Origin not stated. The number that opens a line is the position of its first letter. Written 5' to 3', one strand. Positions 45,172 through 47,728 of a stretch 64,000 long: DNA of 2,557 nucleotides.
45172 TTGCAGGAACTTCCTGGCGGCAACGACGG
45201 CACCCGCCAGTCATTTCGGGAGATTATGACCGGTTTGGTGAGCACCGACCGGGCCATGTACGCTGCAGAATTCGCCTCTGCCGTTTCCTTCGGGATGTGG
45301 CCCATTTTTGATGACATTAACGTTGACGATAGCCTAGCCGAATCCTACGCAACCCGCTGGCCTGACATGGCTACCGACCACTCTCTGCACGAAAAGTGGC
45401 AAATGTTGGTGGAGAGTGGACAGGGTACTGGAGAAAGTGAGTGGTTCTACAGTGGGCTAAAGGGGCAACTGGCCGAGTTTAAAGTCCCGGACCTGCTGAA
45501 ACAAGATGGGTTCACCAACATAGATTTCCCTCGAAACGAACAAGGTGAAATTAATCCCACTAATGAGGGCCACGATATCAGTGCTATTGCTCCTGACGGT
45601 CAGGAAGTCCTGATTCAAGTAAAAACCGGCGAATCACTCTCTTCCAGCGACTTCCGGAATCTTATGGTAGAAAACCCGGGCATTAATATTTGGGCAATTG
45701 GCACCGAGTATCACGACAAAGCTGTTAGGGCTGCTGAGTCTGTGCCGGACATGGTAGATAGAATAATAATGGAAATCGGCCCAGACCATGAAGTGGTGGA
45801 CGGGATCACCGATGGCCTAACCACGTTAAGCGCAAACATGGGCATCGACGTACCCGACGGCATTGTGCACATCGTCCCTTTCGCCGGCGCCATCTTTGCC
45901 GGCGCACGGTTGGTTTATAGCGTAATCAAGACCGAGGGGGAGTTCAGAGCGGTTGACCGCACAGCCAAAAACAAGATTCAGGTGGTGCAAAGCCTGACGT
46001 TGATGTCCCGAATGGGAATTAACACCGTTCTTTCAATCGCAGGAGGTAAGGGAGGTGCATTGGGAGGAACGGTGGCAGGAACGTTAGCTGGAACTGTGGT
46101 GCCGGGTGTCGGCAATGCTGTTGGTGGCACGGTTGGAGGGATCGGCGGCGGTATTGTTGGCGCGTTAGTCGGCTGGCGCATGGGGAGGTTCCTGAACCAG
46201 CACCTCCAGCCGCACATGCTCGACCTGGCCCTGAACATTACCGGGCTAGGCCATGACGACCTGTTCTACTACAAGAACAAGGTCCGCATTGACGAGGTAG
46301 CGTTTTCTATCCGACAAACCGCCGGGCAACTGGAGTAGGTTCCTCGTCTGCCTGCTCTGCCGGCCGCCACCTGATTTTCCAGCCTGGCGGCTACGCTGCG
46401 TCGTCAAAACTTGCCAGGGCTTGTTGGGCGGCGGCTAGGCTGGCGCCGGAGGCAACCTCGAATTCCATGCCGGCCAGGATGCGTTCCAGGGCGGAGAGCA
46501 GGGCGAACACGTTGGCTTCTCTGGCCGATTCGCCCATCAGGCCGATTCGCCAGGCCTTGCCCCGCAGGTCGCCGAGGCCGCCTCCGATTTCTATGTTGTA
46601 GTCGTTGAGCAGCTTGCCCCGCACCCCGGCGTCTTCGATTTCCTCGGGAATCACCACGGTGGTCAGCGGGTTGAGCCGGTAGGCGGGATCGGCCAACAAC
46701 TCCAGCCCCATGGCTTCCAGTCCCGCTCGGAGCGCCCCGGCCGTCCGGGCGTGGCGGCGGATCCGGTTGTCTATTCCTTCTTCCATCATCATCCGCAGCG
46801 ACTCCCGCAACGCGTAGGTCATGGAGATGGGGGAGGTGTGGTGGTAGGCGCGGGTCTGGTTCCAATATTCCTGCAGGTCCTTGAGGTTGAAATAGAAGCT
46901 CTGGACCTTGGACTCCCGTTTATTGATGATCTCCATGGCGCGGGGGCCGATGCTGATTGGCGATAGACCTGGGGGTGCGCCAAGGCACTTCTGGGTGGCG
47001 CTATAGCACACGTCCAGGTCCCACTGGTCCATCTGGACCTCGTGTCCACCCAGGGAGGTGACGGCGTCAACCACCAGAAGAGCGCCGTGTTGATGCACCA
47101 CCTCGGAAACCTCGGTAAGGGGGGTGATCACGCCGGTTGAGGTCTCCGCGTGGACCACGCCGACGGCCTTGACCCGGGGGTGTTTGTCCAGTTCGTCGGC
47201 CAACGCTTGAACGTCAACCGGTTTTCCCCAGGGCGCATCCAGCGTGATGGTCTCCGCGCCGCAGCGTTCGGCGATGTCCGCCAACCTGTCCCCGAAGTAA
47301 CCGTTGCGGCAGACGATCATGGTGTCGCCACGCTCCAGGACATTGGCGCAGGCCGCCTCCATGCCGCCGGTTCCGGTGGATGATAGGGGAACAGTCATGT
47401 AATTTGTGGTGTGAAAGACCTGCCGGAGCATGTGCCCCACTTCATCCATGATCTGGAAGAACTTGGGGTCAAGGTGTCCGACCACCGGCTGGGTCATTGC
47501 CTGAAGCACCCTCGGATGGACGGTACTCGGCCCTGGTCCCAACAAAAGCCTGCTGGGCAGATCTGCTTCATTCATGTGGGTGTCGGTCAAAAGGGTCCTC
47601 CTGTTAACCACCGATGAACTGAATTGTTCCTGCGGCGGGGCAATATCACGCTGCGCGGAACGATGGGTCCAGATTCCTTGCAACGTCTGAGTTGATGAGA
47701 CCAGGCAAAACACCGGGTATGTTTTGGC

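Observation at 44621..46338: Overlapping gene pair: membrane-anchored coiled-coil protein + nuclease-fold-like protein with glycine-zipper membrane domain, in a lower-GC insert between glycolate oxidase and glyoxylate aminotransferase genes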

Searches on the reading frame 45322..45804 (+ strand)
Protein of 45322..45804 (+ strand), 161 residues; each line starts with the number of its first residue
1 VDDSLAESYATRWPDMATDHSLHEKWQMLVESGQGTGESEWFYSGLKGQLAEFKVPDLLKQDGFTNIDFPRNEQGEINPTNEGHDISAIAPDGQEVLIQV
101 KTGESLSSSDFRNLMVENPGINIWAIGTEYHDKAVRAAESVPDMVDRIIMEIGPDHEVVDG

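Call 33: predict_structure(alignment_id=A3)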
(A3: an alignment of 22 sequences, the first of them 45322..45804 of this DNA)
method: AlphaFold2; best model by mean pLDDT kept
length: 161 residues; sequences in the alignment: 22
mean_pLDDT: 85.3   pTM: 0.76
mean pLDDT of the five models: 85.3, 84.4, 83.4, 78.2, 76.1
residues with pLDDT >= 90: 67; 70-90: 80; 50-70: 11; < 50: 3
segments of 3 or more residues with pLDDT < 50: 159-161
pLDDT, mean of each block of 10 residues (from residue 1): 85 92 92 74 86 91 94 86 91 95 79 90 88 86 78 63 38
secondary structure, 60 per line:
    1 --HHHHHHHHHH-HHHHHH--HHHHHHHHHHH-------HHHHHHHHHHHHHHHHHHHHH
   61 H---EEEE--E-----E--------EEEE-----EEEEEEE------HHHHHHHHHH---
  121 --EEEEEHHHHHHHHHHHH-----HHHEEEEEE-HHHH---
elements in order: H3-12 H14-19 H22-32 H40-61 E65-68 E86-89 E95-101 H108-117 E123-127 H128-139 E148-153 H155-158

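Call 35: fold_search(model_id=the predicted structure, library=pdb)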
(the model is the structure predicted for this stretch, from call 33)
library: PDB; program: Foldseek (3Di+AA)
matches with E <= 10: 627; with E <= 0.001: 0
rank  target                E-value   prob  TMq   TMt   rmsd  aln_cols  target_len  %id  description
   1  8q3b_E                1.5e-02  0.96  0.40  0.33   5.5       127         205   12  The closed state of the ASFV apo-RNA polymerase (released 2024-02-14)
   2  1wtd_B                2.0e-02  0.72  0.35  0.25  11.8       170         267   14  Crystal structure of type II restrcition endonuclease, EcoO109I DNA-free form (released 2004-12-14)
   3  3dnx                  6.0e-02  0.91  0.35  0.38   4.5       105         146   23  SPO1766 protein of unknown function from Silicibacter pomeroyi. (released 2008-09-02)
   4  6s48_B                6.9e-02  0.66  0.36  0.27  12.0       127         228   10  AvaII RESTRICTION ENDONUCLEASE IN COMPLEX WITH PARTIALLY CLEAVED dsDNA (released 2020-05-20)
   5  6s48_A                7.8e-02  0.41  0.32  0.24  12.6       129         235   10  AvaII RESTRICTION ENDONUCLEASE IN COMPLEX WITH PARTIALLY CLEAVED dsDNA (released 2020-05-20)
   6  4dap                  1.1e-01  0.23  0.25  0.19  10.0       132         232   11  The structure of Escherichia coli SfsA (released 2013-08-14)
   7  9iab_B                1.2e-01  0.21  0.25  0.17  12.7       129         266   14  Structure of the Argonaute-associated Cas4 family protein 1 (ACE1) from Chroococcidiopsis thermalis (CtACE1) (released 2025-04-23)
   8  8q3z_A                1.3e-01  0.60  0.41  0.19   5.8       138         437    9  Crystal structure of cA4-bound Can2 from Thermoanaerobacter brockii (released 2023-11-22)
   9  9iac_B                1.6e-01  0.30  0.28  0.19  11.3       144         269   15  Structure of the Argonaute-associated Cas4 family protein 1 (ACE1) from Microcystis aeruginosa (MaACE1) (released 2025-04-23)
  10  9iab_A                1.6e-01  0.16  0.24  0.17  12.7       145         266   12  Structure of the Argonaute-associated Cas4 family protein 1 (ACE1) from Chroococcidiopsis thermalis (CtACE1) (released 2025-04-23)
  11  2g3w_A                1.8e-01  0.33  0.29  0.27   6.2       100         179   10  The Crystal Structure of YaeQ Protein from Xanthomonas axonopodis pv. citri (released 2007-02-27)
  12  8q43_B                2.2e-01  0.28  0.34  0.16   8.6       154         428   12  Crystal structure of cA4-bound Can2 (E341A) in complex with oligo-C DNA (released 2023-11-22)
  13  9iac_A                2.3e-01  0.16  0.25  0.17  13.8       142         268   14  Structure of the Argonaute-associated Cas4 family protein 1 (ACE1) from Microcystis aeruginosa (MaACE1) (released 2025-04-23)
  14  5epi_I                2.7e-01  0.21  0.38  0.11  11.8       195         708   10  CRYSTAL STRUCTURE OF INFLUENZA B POLYMERASE WITH BOUND 5' CRNA EXHIBITS A NOVEL DOMAIN ARRANGEMENT (released 2016-01-13)
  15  8bao_A                3.4e-01  0.28  0.32  0.16   5.8       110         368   12  Dysgonamonadaceae bacterium CRISPR ancillary nuclease 2 (released 2022-11-30)
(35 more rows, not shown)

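Call 37: search_protein_representatives(alignment_id=A3)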
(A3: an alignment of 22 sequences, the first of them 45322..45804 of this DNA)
Query: 22 sequences, 150 profile positions. Proteins with E-value up to 0.001 (for the whole library): 352; up to 1e-10: 135; up to 1e-30: 35. The best 150 are listed.
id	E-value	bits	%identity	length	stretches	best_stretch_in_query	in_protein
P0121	1.0e-78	278.6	-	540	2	4-150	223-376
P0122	5.6e-59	214.6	-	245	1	1-150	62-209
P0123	5.7e-52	191.8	-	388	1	1-150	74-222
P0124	8.7e-52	191.2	-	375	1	1-150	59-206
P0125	1.0e-50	187.8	-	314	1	1-150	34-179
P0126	1.9e-50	186.8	-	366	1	1-149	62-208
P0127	2.7e-50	186.4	-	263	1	1-149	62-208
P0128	7.5e-49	181.7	-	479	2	1-145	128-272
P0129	8.5e-49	181.5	-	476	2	1-145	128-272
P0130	5.9e-48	178.8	-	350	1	2-150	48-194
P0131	1.4e-46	174.3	-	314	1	29-150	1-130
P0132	9.6e-46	171.6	-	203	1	3-146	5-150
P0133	4.7e-44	166.1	-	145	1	3-134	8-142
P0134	4.9e-44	166.1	-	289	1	16-149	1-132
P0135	2.3e-42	160.6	-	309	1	1-150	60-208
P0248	5.4e-11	58.8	-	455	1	1-129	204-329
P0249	6.3e-11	58.6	-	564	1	4-132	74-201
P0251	6.9e-11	58.5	-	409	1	5-130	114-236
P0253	8.2e-11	58.2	-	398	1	4-140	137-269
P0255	2.3e-10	56.8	-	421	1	4-130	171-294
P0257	2.7e-10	56.5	-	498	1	3-128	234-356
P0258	2.8e-10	56.5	-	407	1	4-129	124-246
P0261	5.3e-10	55.6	-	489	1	4-128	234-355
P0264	8.8e-10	54.9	-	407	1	4-131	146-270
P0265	8.9e-10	54.9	-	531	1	8-130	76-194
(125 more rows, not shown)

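Call 38: search_protein_families(library=pfam, proteins=[P0248, P0249, P0251, P0253, P0255, P0257, P0258, P0261, P0264, P0265], max_evalue=0.1)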
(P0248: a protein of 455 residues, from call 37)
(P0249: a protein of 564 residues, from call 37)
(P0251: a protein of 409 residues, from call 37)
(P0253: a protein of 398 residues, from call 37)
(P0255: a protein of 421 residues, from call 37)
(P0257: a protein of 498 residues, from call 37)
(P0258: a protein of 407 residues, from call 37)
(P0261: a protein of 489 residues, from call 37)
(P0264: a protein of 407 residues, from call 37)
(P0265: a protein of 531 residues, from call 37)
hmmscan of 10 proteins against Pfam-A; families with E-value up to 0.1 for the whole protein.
P0248 (455 aa): 0 families

P0249 (564 aa): 6 families
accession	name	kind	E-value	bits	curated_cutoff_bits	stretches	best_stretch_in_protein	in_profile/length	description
PF13488.11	Gly-zipper_Omp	-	0.00023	21.5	25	1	292-323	5-37/46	Glycine zipper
PF13441.11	Gly-zipper_YMGG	-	0.028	14.6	28.9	1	292-324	9-42/45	YMGG-like Gly-zipper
PF04829.18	PT-VENN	-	0.048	14.3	20.3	1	308-339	15-46/52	Pre-toxin domain with VENN motif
PF00823.25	PPE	-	0.083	13.3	26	0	93-176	72-155/165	PPE family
PF04306.18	DUF456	-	0.096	13.4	29.4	0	281-344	54-113/139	Protein of unknown function (DUF456)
PF05433.20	Rick_17kDa_Anti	-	0.098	13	24.2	0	291-322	4-40/43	Glycine zipper 2TM domain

P0251 (409 aa): 0 families

P0253 (398 aa): 1 family
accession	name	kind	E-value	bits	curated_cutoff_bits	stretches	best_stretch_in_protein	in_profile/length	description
PF02739.22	5_3_exonuc_N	-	0.049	13.8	34.3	0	11-84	32-101/164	5'-3' exonuclease, N-terminal resolvase-like domain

P0255 (421 aa): 1 family
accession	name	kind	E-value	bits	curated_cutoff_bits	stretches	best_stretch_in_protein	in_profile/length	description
PF01442.23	Apolipoprotein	-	0.0061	16.7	90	1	15-113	77-183/190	Apolipoprotein A1/A4/E domain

P0257 (498 aa): 0 families

P0258 (407 aa): 0 families

P0261 (489 aa): 0 families

P0264 (407 aa): 1 family
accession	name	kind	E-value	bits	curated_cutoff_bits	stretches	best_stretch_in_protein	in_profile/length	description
PF07374.17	DUF1492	-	0.04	14.5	21.5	0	86-125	20-59/100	Protein of unknown function (DUF1492)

P0265 (531 aa): 1 family
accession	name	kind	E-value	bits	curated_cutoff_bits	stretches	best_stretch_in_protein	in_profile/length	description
PF06897.17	DUF1269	-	0.044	14.6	26.9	0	285-319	1-36/100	Protein of unknown function (DUF1269)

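Call 40: search_solved_structures(query=A3, max_evalue=10, show_alignments=3)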
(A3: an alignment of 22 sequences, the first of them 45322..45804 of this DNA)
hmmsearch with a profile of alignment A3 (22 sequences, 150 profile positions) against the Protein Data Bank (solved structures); distinct sequences matched with E-value up to 10: 8.
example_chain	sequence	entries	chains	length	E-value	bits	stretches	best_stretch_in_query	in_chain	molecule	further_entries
1tki_A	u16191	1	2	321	0.33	14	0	103-138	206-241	TITIN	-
4jnw_A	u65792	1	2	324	0.33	14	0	103-138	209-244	Titin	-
1abv_A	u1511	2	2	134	0.37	13.8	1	6-52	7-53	DELTA SUBUNIT OF THE F1F0-ATP SYNTHASE | ATP synthase delta chain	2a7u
5x7m_A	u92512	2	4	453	0.44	13.6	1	58-121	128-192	Diaminopimelate decarboxylase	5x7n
8dbq_W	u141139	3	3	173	0.53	13.4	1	6-52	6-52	ATP synthase subunit delta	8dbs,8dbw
5t4o_L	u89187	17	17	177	0.54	13.3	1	6-52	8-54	ATP synthase subunit delta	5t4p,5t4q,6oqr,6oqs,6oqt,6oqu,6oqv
9n0l_A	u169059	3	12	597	0.7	13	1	80-129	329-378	Cyclic-di-AMP phosphodiesterase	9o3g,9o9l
6ygn_A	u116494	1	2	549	0.87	12.7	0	103-138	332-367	Titin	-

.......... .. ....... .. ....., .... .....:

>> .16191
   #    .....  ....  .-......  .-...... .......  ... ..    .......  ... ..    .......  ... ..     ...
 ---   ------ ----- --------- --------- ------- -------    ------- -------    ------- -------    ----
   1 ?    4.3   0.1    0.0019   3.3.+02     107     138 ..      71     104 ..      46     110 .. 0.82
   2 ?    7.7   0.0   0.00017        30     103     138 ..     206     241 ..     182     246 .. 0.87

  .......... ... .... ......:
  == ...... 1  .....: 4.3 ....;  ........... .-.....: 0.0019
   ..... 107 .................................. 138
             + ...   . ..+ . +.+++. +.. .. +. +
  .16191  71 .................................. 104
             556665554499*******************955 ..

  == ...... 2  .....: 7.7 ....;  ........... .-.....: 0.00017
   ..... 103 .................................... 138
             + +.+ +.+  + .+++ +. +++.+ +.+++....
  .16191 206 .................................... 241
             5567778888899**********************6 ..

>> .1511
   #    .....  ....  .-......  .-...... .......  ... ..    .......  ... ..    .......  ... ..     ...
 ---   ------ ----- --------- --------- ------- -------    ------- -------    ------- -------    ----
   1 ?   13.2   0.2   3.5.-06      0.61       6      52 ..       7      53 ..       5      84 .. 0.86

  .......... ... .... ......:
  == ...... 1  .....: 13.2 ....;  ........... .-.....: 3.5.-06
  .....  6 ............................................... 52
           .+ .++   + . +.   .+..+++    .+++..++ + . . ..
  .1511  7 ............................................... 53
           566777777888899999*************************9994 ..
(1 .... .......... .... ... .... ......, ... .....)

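Call 78: fold_search(model_id=the predicted structure, library=viral)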
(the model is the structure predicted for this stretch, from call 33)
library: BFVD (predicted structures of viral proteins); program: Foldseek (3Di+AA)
matches with E <= 10: 527; with E <= 0.001: 0
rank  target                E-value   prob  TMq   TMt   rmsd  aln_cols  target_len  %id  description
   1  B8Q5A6                2.6e-03  0.96  0.29  0.36  11.1       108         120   16  (no name in the UniProt tables at hand)
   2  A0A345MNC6            3.3e-03  0.97  0.44  0.13   8.1       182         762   15  (no name in the UniProt tables at hand)
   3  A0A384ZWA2            4.6e-03  0.99  0.38  0.41   5.0       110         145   14  Putative MmcB-like DNA repair protein [Dickeya phage vB_DsoM_JA13]
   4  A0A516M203            5.2e-03  0.57  0.25  0.19  12.4       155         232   10  (no name in the UniProt tables at hand)
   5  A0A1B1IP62            5.6e-03  1.00  0.29  0.41   4.8        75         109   27  (no name in the UniProt tables at hand)
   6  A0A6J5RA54            7.2e-03  0.98  0.33  0.34   5.9       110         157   15  Protein NO VEIN C-terminal domain-containing protein [uncultured Caudovirales phage]
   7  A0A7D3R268            1.1e-02  0.93  0.39  0.40   6.7       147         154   10  Uncharacterized protein [Fadolivirus FV1/VV64]
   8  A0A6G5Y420            1.3e-02  0.96  0.31  0.34   5.5        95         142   19  (no name in the UniProt tables at hand)
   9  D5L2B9                1.9e-02  0.66  0.30  0.27   8.7       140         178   15  Restriction endonuclease type IV Mrr domain-containing protein [uncultured virus]
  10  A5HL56                2.1e-02  0.99  0.32  0.29   3.0        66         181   20  PfWMP3_05 [Phormidium phage Pf-WMP3]
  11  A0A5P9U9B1            2.3e-02  0.97  0.32  0.46   4.6        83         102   20  (no name in the UniProt tables at hand)
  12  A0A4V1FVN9            2.6e-02  0.94  0.30  0.34   5.8        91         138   10  (no name in the UniProt tables at hand)
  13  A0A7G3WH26            3.0e-02  0.97  0.50  0.49   6.3       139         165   12  Putative endodeoxyribonuclease I [Arthronema virus TR020]
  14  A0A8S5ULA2            3.0e-02  0.90  0.34  0.40   7.0       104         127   15  Nuclease [Siphoviridae sp. ctICF6]
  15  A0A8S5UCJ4            3.0e-02  0.89  0.29  0.30   6.5        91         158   16  Holliday junction resolvase RecU [Siphoviridae sp. ctgN495]
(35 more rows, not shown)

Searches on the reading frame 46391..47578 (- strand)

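Call 3: search_protein_families(library=pfam, proteins=[window:46391-47578:-], max_evalue=1)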
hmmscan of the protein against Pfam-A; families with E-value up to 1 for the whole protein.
window:46391-47578:- (395 aa): 5 families
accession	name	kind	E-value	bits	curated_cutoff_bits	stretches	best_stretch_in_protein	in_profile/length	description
PF00266.25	Aminotran_5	-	1.7e-29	103.4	21.5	1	16-334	7-338/371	Aminotransferase class-V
PF00155.27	Aminotran_1_2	-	8.7e-06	25.6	19.7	1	65-172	70-186/361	Aminotransferase class I and II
PF01053.26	Cys_Met_Meta_PP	-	0.00095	18.3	27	1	65-199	72-200/381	Cys/Met metabolism PLP-dependent enzyme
PF01212.27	Beta_elim_lyase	-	0.0032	17.3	27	1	54-172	41-169/288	Beta-eliminating lyase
PF01041.23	DegT_DnrJ_EryC1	-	0.05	13.3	19.8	1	67-178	46-152/360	DegT/DnrJ/EryC1/StrS aminotransferase family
